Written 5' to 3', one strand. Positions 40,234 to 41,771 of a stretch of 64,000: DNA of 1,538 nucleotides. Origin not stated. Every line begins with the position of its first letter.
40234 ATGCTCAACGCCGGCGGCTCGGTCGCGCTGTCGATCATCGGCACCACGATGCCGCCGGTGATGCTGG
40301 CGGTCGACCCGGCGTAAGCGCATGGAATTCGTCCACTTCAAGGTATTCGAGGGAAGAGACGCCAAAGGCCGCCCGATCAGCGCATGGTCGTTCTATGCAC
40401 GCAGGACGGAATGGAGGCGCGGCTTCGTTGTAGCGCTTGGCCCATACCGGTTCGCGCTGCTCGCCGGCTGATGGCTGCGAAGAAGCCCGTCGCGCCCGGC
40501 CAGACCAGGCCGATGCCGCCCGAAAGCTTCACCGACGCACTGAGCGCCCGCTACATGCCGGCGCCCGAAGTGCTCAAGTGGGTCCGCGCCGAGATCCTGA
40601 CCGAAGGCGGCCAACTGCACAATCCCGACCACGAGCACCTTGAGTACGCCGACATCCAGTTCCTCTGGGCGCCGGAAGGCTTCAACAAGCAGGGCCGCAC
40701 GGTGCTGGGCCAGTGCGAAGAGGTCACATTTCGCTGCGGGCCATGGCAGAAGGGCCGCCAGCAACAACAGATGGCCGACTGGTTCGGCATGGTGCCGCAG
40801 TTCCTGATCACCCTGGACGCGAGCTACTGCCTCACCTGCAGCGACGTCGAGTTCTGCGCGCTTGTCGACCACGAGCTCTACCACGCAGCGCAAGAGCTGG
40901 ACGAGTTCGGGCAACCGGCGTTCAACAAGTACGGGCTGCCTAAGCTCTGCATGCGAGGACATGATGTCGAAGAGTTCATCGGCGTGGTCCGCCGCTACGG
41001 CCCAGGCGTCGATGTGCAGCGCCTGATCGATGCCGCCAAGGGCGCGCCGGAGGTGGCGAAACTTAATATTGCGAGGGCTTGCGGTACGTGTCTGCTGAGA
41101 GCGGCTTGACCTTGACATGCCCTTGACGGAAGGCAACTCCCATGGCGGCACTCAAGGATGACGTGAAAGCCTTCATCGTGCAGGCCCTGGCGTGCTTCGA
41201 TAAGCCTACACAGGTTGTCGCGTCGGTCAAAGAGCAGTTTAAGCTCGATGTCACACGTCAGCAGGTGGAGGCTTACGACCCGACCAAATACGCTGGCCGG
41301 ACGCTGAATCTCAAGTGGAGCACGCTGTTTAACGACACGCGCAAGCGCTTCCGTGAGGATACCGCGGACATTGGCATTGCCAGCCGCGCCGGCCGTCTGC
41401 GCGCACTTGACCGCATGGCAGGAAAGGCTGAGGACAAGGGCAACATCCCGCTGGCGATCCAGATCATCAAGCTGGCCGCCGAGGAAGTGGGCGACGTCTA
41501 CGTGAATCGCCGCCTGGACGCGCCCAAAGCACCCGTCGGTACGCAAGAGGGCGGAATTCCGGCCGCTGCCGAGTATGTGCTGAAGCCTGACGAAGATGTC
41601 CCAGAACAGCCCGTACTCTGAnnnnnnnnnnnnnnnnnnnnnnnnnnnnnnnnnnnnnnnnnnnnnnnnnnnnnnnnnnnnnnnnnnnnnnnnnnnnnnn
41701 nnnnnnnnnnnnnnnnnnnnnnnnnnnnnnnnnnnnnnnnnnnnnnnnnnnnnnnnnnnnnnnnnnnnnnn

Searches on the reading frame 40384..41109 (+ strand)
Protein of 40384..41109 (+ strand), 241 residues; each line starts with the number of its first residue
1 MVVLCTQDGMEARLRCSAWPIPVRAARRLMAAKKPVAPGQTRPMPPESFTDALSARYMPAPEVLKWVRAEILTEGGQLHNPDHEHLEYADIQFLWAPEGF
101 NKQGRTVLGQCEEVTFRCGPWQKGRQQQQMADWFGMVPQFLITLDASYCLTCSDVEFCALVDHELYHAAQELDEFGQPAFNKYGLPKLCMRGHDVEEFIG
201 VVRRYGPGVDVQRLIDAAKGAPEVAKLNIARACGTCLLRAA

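Call 16: search_protein_families(library=phrogs, proteins=[window:40384-41109:+], max_evalue=0.001)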
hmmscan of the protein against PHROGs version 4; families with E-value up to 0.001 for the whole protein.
window:40384-41109:+ (241 aa): 2 families
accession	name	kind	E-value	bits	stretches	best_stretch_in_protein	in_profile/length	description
phrog_513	-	integration and excision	8.5e-91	304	1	40-240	2-207/208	transposase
phrog_18648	-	unknown function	7e-34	116.9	1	154-238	1-86/87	-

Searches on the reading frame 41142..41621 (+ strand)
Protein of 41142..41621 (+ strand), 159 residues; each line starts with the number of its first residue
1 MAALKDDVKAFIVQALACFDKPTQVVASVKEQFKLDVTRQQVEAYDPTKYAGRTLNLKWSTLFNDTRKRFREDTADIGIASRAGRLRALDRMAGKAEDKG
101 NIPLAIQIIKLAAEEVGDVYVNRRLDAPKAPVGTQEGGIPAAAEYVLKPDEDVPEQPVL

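Call 16: search_protein_families(library=phrogs, proteins=[window:41142-41621:+], max_evalue=0.001)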
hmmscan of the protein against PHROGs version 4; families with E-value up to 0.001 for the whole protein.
window:41142-41621:+ (159 aa): 3 families
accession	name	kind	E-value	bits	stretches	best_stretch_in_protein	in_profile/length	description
phrog_546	-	unknown function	1.4e-53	182.3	1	1-148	1-146/162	-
phrog_35993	-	unknown function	2.8e-19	70.3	1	1-70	1-70/100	-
phrog_18741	-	unknown function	0.0006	21.1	0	74-145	5-78/100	-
